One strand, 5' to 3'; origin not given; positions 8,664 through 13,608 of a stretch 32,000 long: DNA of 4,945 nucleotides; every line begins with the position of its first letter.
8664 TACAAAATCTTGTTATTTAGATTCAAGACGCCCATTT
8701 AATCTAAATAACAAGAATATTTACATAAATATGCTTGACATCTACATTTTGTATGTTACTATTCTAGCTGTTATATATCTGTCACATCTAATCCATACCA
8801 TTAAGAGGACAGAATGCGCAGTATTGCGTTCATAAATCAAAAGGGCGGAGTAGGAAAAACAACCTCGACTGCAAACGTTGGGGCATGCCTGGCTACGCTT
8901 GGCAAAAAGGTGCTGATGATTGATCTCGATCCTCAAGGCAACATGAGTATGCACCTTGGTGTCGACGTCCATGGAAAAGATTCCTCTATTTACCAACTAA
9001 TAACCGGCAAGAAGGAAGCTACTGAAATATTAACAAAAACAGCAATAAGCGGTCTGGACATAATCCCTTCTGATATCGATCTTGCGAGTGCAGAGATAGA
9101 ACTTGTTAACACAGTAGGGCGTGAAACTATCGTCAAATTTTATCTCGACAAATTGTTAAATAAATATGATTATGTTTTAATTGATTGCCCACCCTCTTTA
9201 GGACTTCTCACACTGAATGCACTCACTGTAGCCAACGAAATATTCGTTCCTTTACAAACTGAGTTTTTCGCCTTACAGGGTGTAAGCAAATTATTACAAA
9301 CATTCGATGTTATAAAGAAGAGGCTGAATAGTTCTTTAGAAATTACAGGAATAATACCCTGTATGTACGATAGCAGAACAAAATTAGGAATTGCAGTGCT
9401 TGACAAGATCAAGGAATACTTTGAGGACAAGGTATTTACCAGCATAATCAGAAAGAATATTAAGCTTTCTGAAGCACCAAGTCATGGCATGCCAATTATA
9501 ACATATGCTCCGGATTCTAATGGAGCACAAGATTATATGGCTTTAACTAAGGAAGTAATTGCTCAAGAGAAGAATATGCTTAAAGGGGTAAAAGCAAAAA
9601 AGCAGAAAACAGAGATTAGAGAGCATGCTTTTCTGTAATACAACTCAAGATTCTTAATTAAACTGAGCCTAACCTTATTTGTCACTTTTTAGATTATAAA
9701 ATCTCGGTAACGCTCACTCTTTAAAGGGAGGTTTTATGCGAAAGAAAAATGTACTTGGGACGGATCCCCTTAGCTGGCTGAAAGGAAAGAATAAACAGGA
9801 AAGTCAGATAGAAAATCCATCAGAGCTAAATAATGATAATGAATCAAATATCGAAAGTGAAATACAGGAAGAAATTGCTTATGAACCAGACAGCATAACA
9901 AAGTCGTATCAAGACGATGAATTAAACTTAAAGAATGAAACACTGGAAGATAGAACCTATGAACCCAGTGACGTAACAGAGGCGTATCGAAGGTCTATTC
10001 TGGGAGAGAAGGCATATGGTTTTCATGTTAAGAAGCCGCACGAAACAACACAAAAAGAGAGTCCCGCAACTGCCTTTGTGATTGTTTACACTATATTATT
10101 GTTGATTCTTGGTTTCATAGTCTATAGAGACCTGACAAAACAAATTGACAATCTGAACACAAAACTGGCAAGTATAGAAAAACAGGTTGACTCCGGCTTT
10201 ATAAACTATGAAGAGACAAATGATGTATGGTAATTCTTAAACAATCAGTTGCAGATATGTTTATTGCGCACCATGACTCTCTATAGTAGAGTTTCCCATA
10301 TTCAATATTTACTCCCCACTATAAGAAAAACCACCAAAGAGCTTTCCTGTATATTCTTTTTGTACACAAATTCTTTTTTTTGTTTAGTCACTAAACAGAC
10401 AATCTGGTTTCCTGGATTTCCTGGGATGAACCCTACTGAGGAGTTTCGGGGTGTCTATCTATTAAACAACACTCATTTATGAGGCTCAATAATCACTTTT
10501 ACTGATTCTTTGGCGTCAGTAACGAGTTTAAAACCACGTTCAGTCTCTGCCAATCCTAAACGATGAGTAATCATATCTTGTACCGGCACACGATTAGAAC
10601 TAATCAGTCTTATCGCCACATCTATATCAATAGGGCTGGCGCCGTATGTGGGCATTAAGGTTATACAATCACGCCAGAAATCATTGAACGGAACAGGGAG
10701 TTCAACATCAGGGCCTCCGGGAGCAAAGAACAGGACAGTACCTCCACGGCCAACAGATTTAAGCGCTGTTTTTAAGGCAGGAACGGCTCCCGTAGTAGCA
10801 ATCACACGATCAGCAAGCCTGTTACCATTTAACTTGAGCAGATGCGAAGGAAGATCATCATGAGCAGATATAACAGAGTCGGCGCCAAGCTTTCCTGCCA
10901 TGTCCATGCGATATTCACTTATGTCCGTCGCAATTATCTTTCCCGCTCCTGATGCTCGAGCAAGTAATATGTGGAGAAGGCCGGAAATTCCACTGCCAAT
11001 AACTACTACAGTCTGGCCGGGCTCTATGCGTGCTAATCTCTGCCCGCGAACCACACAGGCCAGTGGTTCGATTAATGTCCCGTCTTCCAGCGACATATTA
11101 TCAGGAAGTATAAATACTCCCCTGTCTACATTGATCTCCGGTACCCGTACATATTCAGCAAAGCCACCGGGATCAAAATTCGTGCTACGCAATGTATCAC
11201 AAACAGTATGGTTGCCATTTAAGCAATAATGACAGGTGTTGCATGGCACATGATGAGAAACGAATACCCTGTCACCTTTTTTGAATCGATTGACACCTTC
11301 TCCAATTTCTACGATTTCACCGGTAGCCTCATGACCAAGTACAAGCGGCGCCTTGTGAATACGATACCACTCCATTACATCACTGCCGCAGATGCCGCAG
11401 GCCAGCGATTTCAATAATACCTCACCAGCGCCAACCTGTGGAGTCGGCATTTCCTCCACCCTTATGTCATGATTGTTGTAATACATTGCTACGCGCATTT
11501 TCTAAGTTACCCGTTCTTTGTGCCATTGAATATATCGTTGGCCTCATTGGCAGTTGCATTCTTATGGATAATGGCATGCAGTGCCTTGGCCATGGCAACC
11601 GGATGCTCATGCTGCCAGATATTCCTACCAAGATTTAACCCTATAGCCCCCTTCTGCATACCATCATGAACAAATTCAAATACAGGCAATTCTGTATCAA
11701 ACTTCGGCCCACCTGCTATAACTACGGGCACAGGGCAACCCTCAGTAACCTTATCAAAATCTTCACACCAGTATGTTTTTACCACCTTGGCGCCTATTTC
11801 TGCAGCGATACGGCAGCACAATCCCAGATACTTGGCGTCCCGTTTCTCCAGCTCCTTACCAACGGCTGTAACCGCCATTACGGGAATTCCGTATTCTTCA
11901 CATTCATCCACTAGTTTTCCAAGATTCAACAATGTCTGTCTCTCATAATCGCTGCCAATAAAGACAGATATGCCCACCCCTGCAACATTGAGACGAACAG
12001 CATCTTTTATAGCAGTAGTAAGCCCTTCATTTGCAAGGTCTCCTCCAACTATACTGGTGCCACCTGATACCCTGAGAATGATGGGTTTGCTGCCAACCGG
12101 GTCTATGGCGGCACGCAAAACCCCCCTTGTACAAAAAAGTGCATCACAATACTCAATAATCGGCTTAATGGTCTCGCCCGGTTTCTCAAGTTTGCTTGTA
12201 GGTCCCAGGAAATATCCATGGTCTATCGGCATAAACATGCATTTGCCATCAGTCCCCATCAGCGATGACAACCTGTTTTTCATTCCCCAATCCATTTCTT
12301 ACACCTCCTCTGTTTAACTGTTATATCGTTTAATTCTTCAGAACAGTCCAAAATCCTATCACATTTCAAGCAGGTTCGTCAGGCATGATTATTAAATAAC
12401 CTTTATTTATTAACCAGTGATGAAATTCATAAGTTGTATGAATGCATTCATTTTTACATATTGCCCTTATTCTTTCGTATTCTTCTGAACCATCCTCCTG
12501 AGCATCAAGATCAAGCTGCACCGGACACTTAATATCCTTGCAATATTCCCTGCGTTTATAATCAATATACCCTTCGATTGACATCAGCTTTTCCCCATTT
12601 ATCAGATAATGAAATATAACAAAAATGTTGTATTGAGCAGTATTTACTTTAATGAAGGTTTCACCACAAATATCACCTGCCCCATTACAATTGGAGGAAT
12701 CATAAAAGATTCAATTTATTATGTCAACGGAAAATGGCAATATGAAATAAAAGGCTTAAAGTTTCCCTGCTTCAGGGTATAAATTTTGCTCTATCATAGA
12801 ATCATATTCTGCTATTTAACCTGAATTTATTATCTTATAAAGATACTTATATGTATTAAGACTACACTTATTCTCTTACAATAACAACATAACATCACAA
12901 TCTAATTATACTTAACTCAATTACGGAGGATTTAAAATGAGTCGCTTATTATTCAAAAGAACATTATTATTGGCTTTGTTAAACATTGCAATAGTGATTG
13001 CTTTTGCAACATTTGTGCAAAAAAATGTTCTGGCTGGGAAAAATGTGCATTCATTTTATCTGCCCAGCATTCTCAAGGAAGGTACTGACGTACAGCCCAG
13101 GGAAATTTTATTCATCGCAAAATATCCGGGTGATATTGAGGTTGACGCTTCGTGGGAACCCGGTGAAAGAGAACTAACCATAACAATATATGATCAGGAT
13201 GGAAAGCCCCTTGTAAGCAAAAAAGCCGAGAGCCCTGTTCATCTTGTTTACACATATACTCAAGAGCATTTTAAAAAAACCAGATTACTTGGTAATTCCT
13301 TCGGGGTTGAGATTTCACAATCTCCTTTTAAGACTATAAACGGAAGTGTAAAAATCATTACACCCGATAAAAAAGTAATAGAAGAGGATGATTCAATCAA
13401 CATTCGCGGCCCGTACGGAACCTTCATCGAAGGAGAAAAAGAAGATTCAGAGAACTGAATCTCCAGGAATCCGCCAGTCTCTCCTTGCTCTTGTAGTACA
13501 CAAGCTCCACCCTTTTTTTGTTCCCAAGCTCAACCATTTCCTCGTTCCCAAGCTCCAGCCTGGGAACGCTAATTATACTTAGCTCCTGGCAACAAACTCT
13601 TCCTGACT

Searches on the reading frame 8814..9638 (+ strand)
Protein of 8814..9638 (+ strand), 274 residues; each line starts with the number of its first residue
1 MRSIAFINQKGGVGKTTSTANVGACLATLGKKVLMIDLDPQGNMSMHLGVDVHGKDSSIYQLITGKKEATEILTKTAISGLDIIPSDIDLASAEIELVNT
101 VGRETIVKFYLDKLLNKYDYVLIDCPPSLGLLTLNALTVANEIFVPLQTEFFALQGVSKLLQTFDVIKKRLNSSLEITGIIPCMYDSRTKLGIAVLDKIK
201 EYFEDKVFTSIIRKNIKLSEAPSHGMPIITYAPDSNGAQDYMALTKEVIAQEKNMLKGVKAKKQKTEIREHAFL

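Call 10: search_protein_families(library=pfam, proteins=[window:8814-9638:+], max_evalue=0.01)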
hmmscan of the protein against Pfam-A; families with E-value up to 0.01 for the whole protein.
window:8814-9638:+ (274 aa): 10 families
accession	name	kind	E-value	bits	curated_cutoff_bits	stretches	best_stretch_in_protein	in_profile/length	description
PF13614.12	AAA_31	-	1.3e-63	214.5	27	1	1-177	1-177/177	AAA domain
PF01656.29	CbiA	-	1.6e-27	96.4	25.4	1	4-228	1-125/125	CobQ/CobB/MinD/ParA nucleotide binding domain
PF06564.18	CBP_BcsQ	-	1.4e-16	61.2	21.3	1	1-143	1-141/234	Cellulose biosynthesis protein BcsQ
PF10609.15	ParA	-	9.4e-12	45.3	27.1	1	4-248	6-245/246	NUBPL iron-transfer P-loop NTPase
PF00142.24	Fer4_NifH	-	8.8e-11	42.2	25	1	7-255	5-251/271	4Fe-4S iron sulfur cluster binding proteins, NifH/frxC family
PF02374.21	ArsA_ATPase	-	5e-10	39.5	24.3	1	4-56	3-55/305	Anion-transporting ATPase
PF09140.17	MipZ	-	8.5e-09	35.5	20.7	1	4-158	3-140/262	ATPase MipZ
PF03029.23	ATP_bind_1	-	0.001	19.4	27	1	12-126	6-99/240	Conserved hypothetical ATP binding protein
PF00448.28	SRP54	-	0.0015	18.7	22.7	0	12-59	11-57/196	SRP54-type protein, GTPase domain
PF07015.17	VirC1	-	0.002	18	24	0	1-39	1-39/231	VirC1 protein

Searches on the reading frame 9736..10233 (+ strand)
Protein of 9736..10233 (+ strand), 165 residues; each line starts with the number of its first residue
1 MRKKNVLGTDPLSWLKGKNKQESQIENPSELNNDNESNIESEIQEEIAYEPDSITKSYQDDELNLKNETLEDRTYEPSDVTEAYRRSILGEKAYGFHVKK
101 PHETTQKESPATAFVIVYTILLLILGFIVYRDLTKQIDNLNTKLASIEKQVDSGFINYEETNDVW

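Call 10: search_protein_families(library=pfam, proteins=[window:9736-10233:+], max_evalue=0.01)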
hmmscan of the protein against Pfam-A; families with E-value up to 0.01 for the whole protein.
window:9736-10233:+ (165 aa): 1 family
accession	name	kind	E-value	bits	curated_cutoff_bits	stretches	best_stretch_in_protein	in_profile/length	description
PF04281.18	Tom22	-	0.00051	20.3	28.7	1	23-125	11-111/141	Mitochondrial import receptor subunit Tom22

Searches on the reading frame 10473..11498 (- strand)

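Call 10: search_protein_families(library=pfam, proteins=[window:10473-11498:-], max_evalue=0.01)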
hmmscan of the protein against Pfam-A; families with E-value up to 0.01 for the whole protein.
window:10473-11498:- (341 aa): 3 families
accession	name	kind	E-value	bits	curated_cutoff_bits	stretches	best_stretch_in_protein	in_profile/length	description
PF08240.17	ADH_N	-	3.6e-28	98.3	23.5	1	23-123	1-98/104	Alcohol dehydrogenase GroES-like domain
PF00107.32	ADH_zinc_N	-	7.8e-20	71.6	31.8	1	173-300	3-128/129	Zinc-binding dehydrogenase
PF16912.11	Glu_dehyd_C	-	4e-05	23.6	34.9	1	141-338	5-210/211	Glucose dehydrogenase C-terminus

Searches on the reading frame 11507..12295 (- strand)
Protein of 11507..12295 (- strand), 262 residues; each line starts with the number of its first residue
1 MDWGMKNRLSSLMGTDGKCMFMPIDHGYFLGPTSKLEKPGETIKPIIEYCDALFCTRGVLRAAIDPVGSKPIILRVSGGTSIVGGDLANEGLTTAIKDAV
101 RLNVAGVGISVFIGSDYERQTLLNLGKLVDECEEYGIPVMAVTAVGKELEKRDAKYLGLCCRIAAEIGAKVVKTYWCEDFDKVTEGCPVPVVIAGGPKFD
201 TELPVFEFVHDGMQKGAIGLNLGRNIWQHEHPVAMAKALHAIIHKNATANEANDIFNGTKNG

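Call 10: search_protein_families(library=pfam, proteins=[window:11507-12295:-], max_evalue=0.01)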
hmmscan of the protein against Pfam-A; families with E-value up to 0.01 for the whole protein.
window:11507-12295:- (262 aa): 1 family
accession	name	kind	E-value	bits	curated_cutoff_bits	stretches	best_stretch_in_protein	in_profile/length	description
PF01791.15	DeoC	-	1.4e-25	90.7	23.8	1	19-229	1-229/229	DeoC/LacD family aldolase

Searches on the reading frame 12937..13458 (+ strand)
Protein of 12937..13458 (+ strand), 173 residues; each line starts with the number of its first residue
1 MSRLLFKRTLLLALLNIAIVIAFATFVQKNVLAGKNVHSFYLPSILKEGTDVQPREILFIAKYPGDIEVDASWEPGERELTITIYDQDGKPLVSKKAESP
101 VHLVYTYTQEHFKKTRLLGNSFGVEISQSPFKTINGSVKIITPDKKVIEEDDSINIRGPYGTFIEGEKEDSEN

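Call 10: search_protein_families(library=pfam, proteins=[window:12937-13458:+], max_evalue=0.01)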
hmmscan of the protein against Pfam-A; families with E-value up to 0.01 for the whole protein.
window:12937-13458:+ (173 aa): 1 family
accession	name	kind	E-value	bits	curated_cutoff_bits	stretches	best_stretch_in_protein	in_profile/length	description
PF18719.7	ArlS_N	-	0.0087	16.7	27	0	78-140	59-127/140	ArlS sensor domain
